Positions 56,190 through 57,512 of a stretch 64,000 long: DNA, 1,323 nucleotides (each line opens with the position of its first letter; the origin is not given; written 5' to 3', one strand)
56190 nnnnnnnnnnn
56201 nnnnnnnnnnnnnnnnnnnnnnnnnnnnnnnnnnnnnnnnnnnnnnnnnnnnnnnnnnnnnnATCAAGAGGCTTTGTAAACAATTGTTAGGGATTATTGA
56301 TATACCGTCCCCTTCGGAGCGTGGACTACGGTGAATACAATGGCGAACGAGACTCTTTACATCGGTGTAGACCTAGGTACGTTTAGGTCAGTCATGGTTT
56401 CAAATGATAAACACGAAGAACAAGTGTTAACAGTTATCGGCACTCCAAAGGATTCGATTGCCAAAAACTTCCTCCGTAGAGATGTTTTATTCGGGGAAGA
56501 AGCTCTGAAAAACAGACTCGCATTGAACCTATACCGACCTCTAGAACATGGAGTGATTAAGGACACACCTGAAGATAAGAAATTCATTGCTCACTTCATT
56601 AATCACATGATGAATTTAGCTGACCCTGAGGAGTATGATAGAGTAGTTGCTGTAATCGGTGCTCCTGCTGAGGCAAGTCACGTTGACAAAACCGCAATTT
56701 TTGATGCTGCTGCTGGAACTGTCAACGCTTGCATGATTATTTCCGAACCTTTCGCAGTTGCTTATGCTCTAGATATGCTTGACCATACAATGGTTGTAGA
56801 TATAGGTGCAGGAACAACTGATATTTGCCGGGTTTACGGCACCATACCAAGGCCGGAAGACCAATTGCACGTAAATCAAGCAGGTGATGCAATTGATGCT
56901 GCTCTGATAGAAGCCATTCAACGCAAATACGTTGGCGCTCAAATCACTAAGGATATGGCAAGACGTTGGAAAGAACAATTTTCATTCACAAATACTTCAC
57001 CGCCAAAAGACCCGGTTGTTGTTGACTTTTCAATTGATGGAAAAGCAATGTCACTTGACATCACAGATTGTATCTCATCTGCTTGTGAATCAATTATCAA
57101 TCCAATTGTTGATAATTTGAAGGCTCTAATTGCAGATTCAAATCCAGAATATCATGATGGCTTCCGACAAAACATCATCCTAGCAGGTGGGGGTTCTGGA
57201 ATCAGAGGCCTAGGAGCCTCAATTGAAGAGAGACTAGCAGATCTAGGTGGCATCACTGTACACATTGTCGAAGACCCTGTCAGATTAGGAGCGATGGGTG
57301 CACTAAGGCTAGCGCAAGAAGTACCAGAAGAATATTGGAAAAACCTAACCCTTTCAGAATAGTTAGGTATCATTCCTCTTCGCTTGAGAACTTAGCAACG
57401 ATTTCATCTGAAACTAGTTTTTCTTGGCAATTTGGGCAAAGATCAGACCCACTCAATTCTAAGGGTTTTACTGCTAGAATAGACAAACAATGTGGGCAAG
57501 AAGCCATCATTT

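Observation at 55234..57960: MamK-family actin homologue in an archaeon, flanked by two zinc-ribbon proteins: candidate uncharacterised cytoskeletal module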

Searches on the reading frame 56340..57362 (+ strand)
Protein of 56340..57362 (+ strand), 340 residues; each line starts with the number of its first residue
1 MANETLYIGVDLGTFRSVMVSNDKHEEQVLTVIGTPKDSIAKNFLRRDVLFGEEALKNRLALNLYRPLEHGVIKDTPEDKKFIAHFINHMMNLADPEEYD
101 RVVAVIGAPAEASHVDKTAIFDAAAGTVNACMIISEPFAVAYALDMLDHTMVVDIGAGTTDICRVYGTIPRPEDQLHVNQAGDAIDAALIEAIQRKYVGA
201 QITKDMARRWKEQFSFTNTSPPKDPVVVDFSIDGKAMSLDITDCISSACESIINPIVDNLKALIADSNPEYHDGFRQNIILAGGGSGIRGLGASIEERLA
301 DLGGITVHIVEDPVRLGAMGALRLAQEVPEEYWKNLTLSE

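Call 3: search_protein_families(library=pfam, proteins=[window:56340-57362:+], max_evalue=0.01)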
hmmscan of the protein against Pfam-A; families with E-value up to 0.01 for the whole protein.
window:56340-57362:+ (340 aa): 6 families
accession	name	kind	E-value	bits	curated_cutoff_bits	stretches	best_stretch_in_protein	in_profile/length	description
PF06723.19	MreB_Mbl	-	1.9e-28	99.7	27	1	8-327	4-321/327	MreB/Mbl protein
PF25229.1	Salactin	-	1.9e-15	57.2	27.1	1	8-327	4-333/335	Salactin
PF00022.25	Actin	-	5.6e-11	42.1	27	1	29-200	30-194/410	Actin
PF25216.1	Volactin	-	3.2e-07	30.6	35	1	51-322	61-318/321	Volactin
PF21522.3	MreB-like_C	-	0.00023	22.2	27.8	0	152-286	1-114/123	Archaeal actin homologue MreB-like, C-terminal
PF00012.26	HSP70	-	0.00056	18.7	20.6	1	83-163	114-201/599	Hsp70 protein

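Call 4: search_protein_families(library=ncbifam, proteins=[window:56340-57362:+], max_evalue=0.01)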
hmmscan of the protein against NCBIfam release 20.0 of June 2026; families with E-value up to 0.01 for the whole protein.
window:56340-57362:+ (340 aa): 15 families
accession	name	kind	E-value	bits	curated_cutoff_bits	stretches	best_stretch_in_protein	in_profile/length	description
NF040964.1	MamK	subfamily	4.3e-110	367.9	400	1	6-337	1-331/335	MamK family actin-like protein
NF053558.1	BeeR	equivalog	1.2e-66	225.1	530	1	6-336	1-348/349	BeeR family actin-like protein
NF010539.0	PRK13927.1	subfamily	8e-29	100.6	293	1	8-327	9-328/339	rod shape-determining protein MreB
TIGR00904.1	mreB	subfamily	1.2e-24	87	365.75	1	60-326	60-327/334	MreB/Mrl family cell shape determining protein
NF010540.1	PRK13929.1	exception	5.1e-18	65.3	515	1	6-324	5-323/334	rod-share determining protein MreBH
NF053533.1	salactin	equivalog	1.4e-16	60.6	400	1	8-327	4-334/335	actin-like salactin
NF011660.0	PRK15080.1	equivalog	8.7e-10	38.3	182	1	124-163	118-156/277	ethanolamine utilization protein EutJ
TIGR02529.1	EutJ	subfamily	9.7e-06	25.2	152.1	1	124-163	85-123/239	ethanolamine utilization protein EutJ family protein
TIGR01991.1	HscA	equivalog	1.1e-05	24.1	708.55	1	102-289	131-327/600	Fe-S protein assembly chaperone HscA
NF001413.0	PRK00290.1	equivalog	0.00026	19.5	648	1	103-163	135-199/625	molecular chaperone DnaK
NF003520.0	PRK05183.1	subfamily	0.00046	18.7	620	1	102-163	151-217/621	Fe-S protein assembly chaperone HscA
TIGR01174.1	ftsA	equivalog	0.00099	18.3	175.85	0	151-297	199-336/371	cell division protein FtsA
NF010498.0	PRK13917.1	equivalog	0.0025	17.1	417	0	150-267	187-289/344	plasmid segregation protein ParM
TIGR01175.1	pilM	subfamily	0.0048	15.9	133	1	149-300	189-307/348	type IV pilus assembly protein PilM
TIGR02350.1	prok_dnaK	equivalog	0.0049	15.3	822.55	0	102-163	130-198/596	molecular chaperone DnaK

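Call 5: search_solved_structures(query=window:56340-57362:+, max_evalue=0.001, show_alignments=2)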
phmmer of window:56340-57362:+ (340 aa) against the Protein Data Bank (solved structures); distinct sequences matched with E-value up to 0.001: 118 (the best 60 are shown).
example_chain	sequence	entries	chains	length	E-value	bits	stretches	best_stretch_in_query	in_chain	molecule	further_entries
5ljw_A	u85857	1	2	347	1.4e-76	261.2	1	2-336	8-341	Actin-like ATPase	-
5ljv_A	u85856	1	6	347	1.8e-75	257.5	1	2-336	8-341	Actin-like ATPase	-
5jyg_A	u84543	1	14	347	2.5e-75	257.1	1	2-336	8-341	Actin-like ATPase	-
8r2n_A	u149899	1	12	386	5.3e-46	160.7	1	4-335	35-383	Actin/actin family protein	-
1jce_A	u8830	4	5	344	2.3e-16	63.3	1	8-322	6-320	ROD SHAPE-DETERMINING PROTEIN MREB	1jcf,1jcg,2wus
4czl_A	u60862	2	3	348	5.2e-15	58.8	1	62-325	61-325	ROD SHAPE-DETERMINING PROTEIN MREB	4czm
4czf_A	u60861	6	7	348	1.9e-14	57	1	62-325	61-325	ROD SHAPE-DETERMINING PROTEIN MREB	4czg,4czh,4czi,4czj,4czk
4cze_A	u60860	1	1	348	2.6e-14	56.5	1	62-325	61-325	ROD SHAPE-DETERMINING PROTEIN MREB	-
7zpt_M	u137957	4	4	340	6.7e-11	45.3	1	8-321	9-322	Cell shape-determining protein MreB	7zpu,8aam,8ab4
8azg_M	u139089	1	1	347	7.2e-11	45.2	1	8-321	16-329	Cell shape-determining protein MreB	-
7zvw_B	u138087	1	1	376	6.2e-07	32.3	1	28-216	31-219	Actin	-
4pl7_A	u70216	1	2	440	1e-06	31.6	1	28-215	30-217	Actin,Thymosin beta-4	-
6i4k_A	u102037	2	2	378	2.2e-06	30.5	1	13-216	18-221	Actin-1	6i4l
8trm_A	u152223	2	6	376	3.5e-06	29.8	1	13-216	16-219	Actin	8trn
1yvn_A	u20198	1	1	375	5.7e-06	29.1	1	22-214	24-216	PROTEIN (ACTIN)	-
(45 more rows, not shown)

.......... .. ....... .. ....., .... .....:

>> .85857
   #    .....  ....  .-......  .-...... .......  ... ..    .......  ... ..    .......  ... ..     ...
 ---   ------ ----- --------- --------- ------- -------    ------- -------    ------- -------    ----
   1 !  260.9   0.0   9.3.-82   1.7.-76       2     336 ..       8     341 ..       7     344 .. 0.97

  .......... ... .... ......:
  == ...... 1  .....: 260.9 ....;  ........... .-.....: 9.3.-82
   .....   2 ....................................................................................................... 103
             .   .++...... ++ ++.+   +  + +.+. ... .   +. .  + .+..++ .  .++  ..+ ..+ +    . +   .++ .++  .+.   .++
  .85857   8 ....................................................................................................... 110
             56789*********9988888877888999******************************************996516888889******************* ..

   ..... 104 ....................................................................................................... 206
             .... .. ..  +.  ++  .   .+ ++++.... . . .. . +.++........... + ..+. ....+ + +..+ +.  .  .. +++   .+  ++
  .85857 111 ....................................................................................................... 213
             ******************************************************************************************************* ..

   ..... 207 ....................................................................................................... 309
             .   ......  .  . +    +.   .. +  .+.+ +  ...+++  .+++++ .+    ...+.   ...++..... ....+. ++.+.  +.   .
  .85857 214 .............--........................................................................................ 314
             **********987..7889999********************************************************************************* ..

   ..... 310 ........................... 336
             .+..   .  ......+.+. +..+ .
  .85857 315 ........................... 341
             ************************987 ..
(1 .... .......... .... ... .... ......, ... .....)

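Call 6: find_homologous_proteins(query=window:56340-57359:+, max_evalue=1e-10)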
Query window:56340-57359:+ (340 aa): 3020 proteins with E <= 1e-10 among 8000 candidates; the best 120 are listed.
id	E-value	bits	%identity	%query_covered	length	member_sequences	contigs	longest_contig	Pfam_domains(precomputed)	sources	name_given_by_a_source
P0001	1.7e-218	742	97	100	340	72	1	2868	PF25216.1,PF06723.20,PF25229.2,PF00022.26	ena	-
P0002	1.7e-206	703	90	100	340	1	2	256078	PF25216.1,PF06723.20,PF25229.2,PF00022.26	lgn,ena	-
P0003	2.4e-206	702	90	100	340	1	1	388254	PF25216.1,PF06723.20,PF25229.2,PF00022.26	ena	-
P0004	2.6e-205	699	91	100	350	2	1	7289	PF25216.1,PF06723.20,PF25229.2,PF00022.26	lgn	-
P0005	6.9e-205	698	90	100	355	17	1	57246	PF25216.1,PF06723.20,PF25229.2,PF00022.26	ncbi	-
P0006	6.4e-201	685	87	100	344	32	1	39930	PF25216.1,PF06723.20,PF25229.2,PF00022.26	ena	-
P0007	2.7e-199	679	87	100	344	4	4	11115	PF25216.1,PF06723.20,PF25229.2,PF00022.26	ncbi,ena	-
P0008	2.7e-197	673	86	100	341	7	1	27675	PF25216.1,PF06723.20,PF25229.2,PF21522.4,PF00022.26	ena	-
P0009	2.1e-195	667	86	100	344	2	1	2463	PF25216.1,PF06723.20,PF25229.2,PF00022.26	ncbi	-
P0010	5.5e-195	665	86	100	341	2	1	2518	PF25216.1,PF06723.20,PF25229.2,PF00022.26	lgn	-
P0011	6.0e-194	662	85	100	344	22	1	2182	PF25216.1,PF06723.20,PF25229.2,PF00022.26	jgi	-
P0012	4.0e-189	646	84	99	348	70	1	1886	PF25216.1,PF06723.20,PF25229.2,PF21522.4,PF00022.26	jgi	jgi:rod shape-determining protein MreB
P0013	2.3e-188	643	83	100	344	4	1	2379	PF25216.1,PF06723.20,PF25229.2,PF00022.26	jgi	-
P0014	1.2e-180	618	80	100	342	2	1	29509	PF25216.1,PF06723.20,PF25229.2,PF00022.26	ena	-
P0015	4.0e-180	616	79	100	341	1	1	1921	PF25216.1,PF06723.20,PF25229.2,PF00022.26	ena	-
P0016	5.6e-180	616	78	100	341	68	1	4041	PF25216.1,PF06723.20,PF25229.2,PF21522.4,PF00022.26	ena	-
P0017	7.1e-180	615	79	100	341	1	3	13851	PF25216.1,PF06723.20,PF25229.2,PF00022.26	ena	-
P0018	1.1e-179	615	78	100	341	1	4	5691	PF25216.1,PF06723.20,PF25229.2,PF21522.4,PF00022.26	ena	-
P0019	1.4e-179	615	80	100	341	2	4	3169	PF25216.1,PF06723.20,PF25229.2,PF00022.26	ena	-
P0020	2.2e-179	614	78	100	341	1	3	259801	PF25216.1,PF06723.20,PF25229.2,PF21522.4,PF00022.26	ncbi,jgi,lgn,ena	-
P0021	4.2e-179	613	78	100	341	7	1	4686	PF25216.1,PF06723.20,PF25229.2,PF00022.26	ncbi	-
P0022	4.8e-179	613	78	100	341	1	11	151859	PF25216.1,PF06723.20,PF25229.2,PF00022.26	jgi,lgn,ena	-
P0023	5.0e-179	613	78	100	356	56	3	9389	PF25216.1,PF06723.20,PF25229.2,PF00022.26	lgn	-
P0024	5.8e-179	612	78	100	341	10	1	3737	PF25216.1,PF06723.20,PF25229.2,PF00022.26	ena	-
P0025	7.6e-179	612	78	100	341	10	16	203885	PF25216.1,PF06723.20,PF25229.2,PF21522.4,PF00022.26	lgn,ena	-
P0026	7.6e-179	612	79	100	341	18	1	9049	PF25216.1,PF06723.20,PF25229.2,PF21522.4,PF00022.26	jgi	jgi:rod shape-determining protein MreB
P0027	8.0e-179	612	79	100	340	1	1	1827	PF25216.1,PF06723.20,PF25229.2,PF00022.26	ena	-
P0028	9.5e-179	612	79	100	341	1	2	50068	PF25216.1,PF06723.20,PF25229.2,PF00022.26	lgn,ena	-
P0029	1.0e-178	612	79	100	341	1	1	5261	PF25216.1,PF06723.20,PF25229.2,PF00022.26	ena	-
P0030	1.1e-178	612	78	100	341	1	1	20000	PF25216.1,PF06723.20,PF25229.2,PF21522.4,PF00022.26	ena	-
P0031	1.2e-178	611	78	100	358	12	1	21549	PF25216.1,PF06723.20,PF25229.2,PF00022.26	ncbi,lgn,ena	-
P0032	1.3e-178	611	78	100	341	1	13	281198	PF25216.1,PF06723.20,PF25229.2,PF00022.26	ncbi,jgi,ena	-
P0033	1.4e-178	611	78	100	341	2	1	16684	PF25216.1,PF06723.20,PF25229.2,PF21522.4,PF00022.26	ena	-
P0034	1.4e-178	611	78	100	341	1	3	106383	PF25216.1,PF06723.20,PF25229.2,PF00022.26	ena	-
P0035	1.6e-178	611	78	100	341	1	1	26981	PF06723.20,PF25229.2,PF00022.26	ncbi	-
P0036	2.1e-178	611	78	100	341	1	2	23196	PF25216.1,PF06723.20,PF25229.2,PF21522.4,PF00022.26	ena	-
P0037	3.4e-178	610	78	100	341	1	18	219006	PF25216.1,PF06723.20,PF25229.2,PF00022.26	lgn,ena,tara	tara:strand:- start:14835 stop:15860 length:1026 start_codon:yes stop_codon:yes gene_type:complete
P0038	3.5e-178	610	78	100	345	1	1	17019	PF25216.1,PF06723.20,PF25229.2,PF00022.26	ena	-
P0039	5.0e-178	609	78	100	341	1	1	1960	PF06723.20,PF25229.2,PF00022.26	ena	-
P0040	5.0e-178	609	78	100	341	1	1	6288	PF25216.1,PF06723.20,PF25229.2,PF00022.26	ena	-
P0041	6.7e-178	609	78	100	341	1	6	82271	PF06723.20,PF25229.2,PF00022.26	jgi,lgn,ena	jgi:rod shape-determining protein MreB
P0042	8.2e-178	609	78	100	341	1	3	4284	PF25216.1,PF06723.20,PF25229.2,PF00022.26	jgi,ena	-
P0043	8.4e-178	609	79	100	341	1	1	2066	PF25216.1,PF06723.20,PF25229.2,PF00022.26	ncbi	-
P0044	1.5e-177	608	78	100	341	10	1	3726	PF06723.20,PF25229.2,PF00022.26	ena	-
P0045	1.5e-177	608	78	100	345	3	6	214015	PF06723.20,PF25229.2,PF00022.26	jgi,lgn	jgi:rod shape-determining protein MreB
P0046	1.6e-177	608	77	100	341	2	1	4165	PF25216.1,PF06723.20,PF25229.2,PF00022.26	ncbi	-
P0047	1.8e-177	608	78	100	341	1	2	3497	PF25216.1,PF06723.20,PF25229.2,PF00022.26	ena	-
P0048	2.0e-177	607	78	100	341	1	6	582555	PF25216.1,PF06723.20,PF25229.2,PF00022.26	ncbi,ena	-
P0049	4.6e-177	606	78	100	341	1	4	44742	PF25216.1,PF06723.20,PF25229.2,PF00022.26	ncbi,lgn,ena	-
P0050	5.1e-177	606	78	100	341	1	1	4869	PF25216.1,PF06723.20,PF25229.2,PF00022.26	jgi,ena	-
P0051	7.1e-177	606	77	100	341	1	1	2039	PF06723.20,PF25229.2,PF00022.26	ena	-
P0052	7.3e-177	606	77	100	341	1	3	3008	PF06723.20,PF25229.2,PF00022.26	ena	-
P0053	7.5e-177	606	77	100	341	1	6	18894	PF06723.20,PF25229.2,PF00022.26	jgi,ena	-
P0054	8.5e-177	605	77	100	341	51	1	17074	PF25216.1,PF06723.20,PF25229.2,PF21522.4,PF00022.26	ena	-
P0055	8.7e-177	605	79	100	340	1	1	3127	PF25216.1,PF06723.20,PF25229.2,PF00022.26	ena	-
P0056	1.0e-176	605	77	100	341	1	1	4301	PF06723.20,PF25229.2,PF00022.26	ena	-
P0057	1.0e-176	605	76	100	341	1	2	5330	PF25216.1,PF06723.20,PF25229.2,PF00022.26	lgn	-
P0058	1.3e-176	605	77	100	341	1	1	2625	PF06723.20,PF25229.2,PF00022.26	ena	-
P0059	1.7e-176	604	78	100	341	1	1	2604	PF25216.1,PF06723.20,PF25229.2,PF00022.26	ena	-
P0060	1.7e-176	604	77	100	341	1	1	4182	PF25216.1,PF06723.20,PF25229.2,PF21522.4,PF00022.26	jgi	-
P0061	1.8e-176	604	77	100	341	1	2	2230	PF25216.1,PF06723.20,PF25229.2,PF21522.4,PF00022.26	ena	-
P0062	1.9e-176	604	79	100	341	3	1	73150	PF25216.1,PF06723.20,PF25229.2,PF00022.26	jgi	jgi:rod shape-determining protein MreB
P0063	2.4e-176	604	77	100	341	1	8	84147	PF25216.1,PF06723.20,PF25229.2,PF00022.26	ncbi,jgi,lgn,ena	-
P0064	2.5e-176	604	77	100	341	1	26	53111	PF25216.1,PF06723.20,PF25229.2,PF21522.4,PF00022.26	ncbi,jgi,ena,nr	ncbi:MAG: hypothetical protein CL961_02945 [Euryarchaeota archaeon]|nr:hypothetical protein [Euryarc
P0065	2.6e-176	604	77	100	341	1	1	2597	PF25216.1,PF06723.20,PF25229.2,PF21522.4,PF00022.26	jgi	-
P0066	3.0e-176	604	77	99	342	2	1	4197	PF25216.1,PF06723.20,PF25229.2,PF00022.26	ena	-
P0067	3.3e-176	603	77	100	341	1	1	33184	PF25216.1,PF06723.20,PF25229.2,PF21522.4,PF00022.26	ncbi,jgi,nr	ncbi:MAG: hypothetical protein CMA66_01410 [Euryarchaeota archaeon]|jgi:rod shape-determining protei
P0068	3.3e-176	603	78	100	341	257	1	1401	PF25216.1,PF06723.20,PF25229.2,PF00022.26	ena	-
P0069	3.5e-176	603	77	100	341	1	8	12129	PF25216.1,PF06723.20,PF25229.2,PF21522.4,PF00022.26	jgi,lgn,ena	-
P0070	3.5e-176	603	78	98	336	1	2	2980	PF06723.20,PF25229.2,PF00022.26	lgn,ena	-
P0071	4.5e-176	603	77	100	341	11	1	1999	PF25216.1,PF06723.20,PF25229.2,PF00022.26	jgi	-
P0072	4.7e-176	603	77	100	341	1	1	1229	PF25216.1,PF06723.20,PF25229.2,PF21522.4,PF00022.26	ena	-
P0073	5.2e-176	603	78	100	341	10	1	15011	PF25216.1,PF06723.20,PF25229.2,PF00022.26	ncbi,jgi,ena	-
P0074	5.3e-176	603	76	100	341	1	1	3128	PF25216.1,PF06723.20,PF25229.2,PF21522.4,PF00022.26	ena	-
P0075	5.3e-176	603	78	100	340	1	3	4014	PF25216.1,PF06723.20,PF25229.2,PF00022.26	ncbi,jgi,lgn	jgi:rod shape-determining protein MreB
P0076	5.8e-176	603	78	100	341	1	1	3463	PF25216.1,PF06723.20,PF25229.2,PF00022.26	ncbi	-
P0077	6.5e-176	602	77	100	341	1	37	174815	PF25216.1,PF06723.20,PF25229.2,PF21522.4,PF00022.26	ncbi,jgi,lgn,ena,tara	jgi:rod shape-determining protein MreB|tara:strand:- start:8715 stop:9740 length:1026 start_codon:ye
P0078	6.5e-176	602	77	100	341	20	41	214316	PF06723.20,PF25229.2,PF00022.26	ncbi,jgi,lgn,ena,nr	ncbi:rod shape-determining protein [Candidatus Poseidoniales archaeon]|jgi:rod shape-determining pro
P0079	6.8e-176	602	77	100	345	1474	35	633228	PF25216.1,PF06723.20,PF25229.2,PF00022.26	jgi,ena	jgi:rod shape-determining protein MreB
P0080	8.0e-176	602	77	100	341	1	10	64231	PF25216.1,PF06723.20,PF25229.2,PF00022.26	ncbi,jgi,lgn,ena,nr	ncbi:MAG: hypothetical protein CMB37_01245 [Euryarchaeota archaeon]|nr:hypothetical protein [Euryarc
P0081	9.0e-176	602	77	100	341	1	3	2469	PF25216.1,PF06723.20,PF25229.2,PF21522.4,PF00022.26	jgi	jgi:rod shape-determining protein MreB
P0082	9.0e-176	602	77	100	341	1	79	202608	PF25216.1,PF06723.20,PF25229.2,PF21522.4,PF00022.26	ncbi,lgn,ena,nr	ncbi:MAG: rod shape-determining protein [Candidatus Poseidoniaceae archaeon]|nr:rod shape-determinin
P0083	9.0e-176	602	77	100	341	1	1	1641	PF25216.1,PF06723.20,PF25229.2,PF21522.4,PF00022.26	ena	-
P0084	9.9e-176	602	78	100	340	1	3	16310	PF25216.1,PF06723.20,PF25229.2,PF00022.26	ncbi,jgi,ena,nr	ncbi:MAG: rod shape-determining protein [Candidatus Thalassarchaeaceae archaeon]|jgi:rod shape-deter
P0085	1.1e-175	602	77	100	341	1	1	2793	PF25216.1,PF06723.20,PF25229.2,PF00022.26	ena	-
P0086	1.3e-175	601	77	100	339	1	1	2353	PF25216.1,PF06723.20,PF25229.2,PF21522.4,PF00022.26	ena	-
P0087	1.3e-175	601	78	100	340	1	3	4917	PF25216.1,PF06723.20,PF25229.2,PF00022.26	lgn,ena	-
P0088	1.4e-175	601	78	100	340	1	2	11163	PF25216.1,PF06723.20,PF25229.2,PF00022.26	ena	-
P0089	1.4e-175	601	78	100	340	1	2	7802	PF25216.1,PF06723.20,PF25229.2,PF00022.26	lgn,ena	-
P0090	1.4e-175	601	78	100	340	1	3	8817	PF25216.1,PF06723.20,PF25229.2,PF00022.26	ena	-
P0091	1.7e-175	601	77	100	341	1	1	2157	PF25216.1,PF06723.20,PF25229.2,PF21522.4,PF00022.26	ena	-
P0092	2.0e-175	601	77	100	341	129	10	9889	PF25216.1,PF06723.20,PF25229.2,PF00022.26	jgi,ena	-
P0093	2.3e-175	601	77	100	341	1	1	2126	PF25216.1,PF06723.20,PF25229.2,PF21522.4,PF00022.26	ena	-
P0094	3.4e-175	600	76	100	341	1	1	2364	PF25216.1,PF06723.20,PF25229.2,PF21522.4,PF00022.26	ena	-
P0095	4.3e-175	600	77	100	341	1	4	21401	PF25216.1,PF06723.20,PF25229.2,PF00022.26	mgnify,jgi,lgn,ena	mgnify:CR=1 FL=1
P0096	4.4e-175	600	78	100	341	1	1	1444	PF25216.1,PF06723.20,PF25229.2,PF00022.26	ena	-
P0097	4.6e-175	600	76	100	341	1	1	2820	PF25216.1,PF06723.20,PF25229.2,PF21522.4,PF00022.26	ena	-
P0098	4.9e-175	600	78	100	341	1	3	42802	PF25216.1,PF06723.20,PF25229.2,PF00022.26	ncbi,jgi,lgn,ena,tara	jgi:rod shape-determining protein MreB|tara:strand:- start:17 stop:1042 length:1026 start_codon:yes 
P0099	6.2e-175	599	76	100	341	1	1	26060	PF25216.1,PF06723.20,PF25229.2,PF21522.4,PF00022.26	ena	-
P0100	7.9e-175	599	78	100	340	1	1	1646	PF25216.1,PF06723.20,PF25229.2,PF00022.26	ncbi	-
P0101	8.6e-175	599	78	98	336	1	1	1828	PF25216.1,PF06723.20,PF25229.2,PF21522.4,PF00022.26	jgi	-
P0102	8.8e-175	599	76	100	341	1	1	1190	PF06723.20,PF25229.2,PF00022.26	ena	-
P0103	1.0e-174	599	78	100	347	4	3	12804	PF25216.1,PF06723.20,PF25229.2,PF00022.26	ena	-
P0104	1.1e-174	598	76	100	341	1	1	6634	PF25216.1,PF06723.20,PF25229.2,PF21522.4,PF00022.26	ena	-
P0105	1.2e-174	598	78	100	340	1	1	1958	PF25216.1,PF06723.20,PF25229.2,PF00022.26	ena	-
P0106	1.3e-174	598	78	100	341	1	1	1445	PF25216.1,PF06723.20,PF25229.2,PF00022.26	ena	-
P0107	1.3e-174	598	78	100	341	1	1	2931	PF06723.20,PF25229.2,PF00022.26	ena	-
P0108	1.5e-174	598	77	100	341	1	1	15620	PF25216.1,PF06723.20,PF25229.2,PF00022.26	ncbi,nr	ncbi:MAG: rod shape-determining protein [Candidatus Thermoplasmatota archaeon]|nr:rod shape-determin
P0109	1.7e-174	598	78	100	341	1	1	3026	PF25216.1,PF06723.20,PF25229.2,PF00022.26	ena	-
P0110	1.8e-174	598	78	100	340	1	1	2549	PF25216.1,PF06723.20,PF25229.2,PF00022.26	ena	-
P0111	1.8e-174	598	78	100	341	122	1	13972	PF25216.1,PF06723.20,PF25229.2,PF00022.26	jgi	jgi:rod shape-determining protein MreB and related proteins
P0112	2.0e-174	598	77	100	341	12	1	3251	PF25216.1,PF06723.20,PF25229.2,PF00022.26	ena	-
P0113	2.1e-174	598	76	100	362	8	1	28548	PF25216.1,PF06723.20,PF25229.2,PF00022.26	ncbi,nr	ncbi:MAG: hypothetical protein CXT71_06620 [Methanobacteriota archaeon]|nr:MAG: hypothetical protein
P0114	2.8e-174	597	77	100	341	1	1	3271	PF25216.1,PF06723.20,PF25229.2,PF00022.26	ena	-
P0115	2.8e-174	597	78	100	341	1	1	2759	PF06723.20,PF25229.2,PF00022.26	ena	-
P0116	3.6e-174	597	78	100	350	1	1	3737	PF25216.1,PF06723.20,PF25229.2,PF00022.26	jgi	jgi:rod shape-determining protein MreB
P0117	5.1e-174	596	76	100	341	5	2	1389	PF25216.1,PF06723.20,PF25229.2,PF00022.26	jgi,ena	-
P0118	6.0e-174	596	76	100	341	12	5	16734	PF25216.1,PF06723.20,PF25229.2,PF00022.26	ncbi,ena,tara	tara:strand:+ start:725 stop:1750 length:1026 start_codon:yes stop_codon:yes gene_type:complete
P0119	6.5e-174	596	76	100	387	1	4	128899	PF25216.1,PF06723.20,PF25229.2,PF00022.26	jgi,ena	jgi:rod shape-determining protein MreB and related proteins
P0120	7.3e-174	596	76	100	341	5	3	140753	PF25216.1,PF06723.20,PF25229.2,PF00022.26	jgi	jgi:rod shape-determining protein MreB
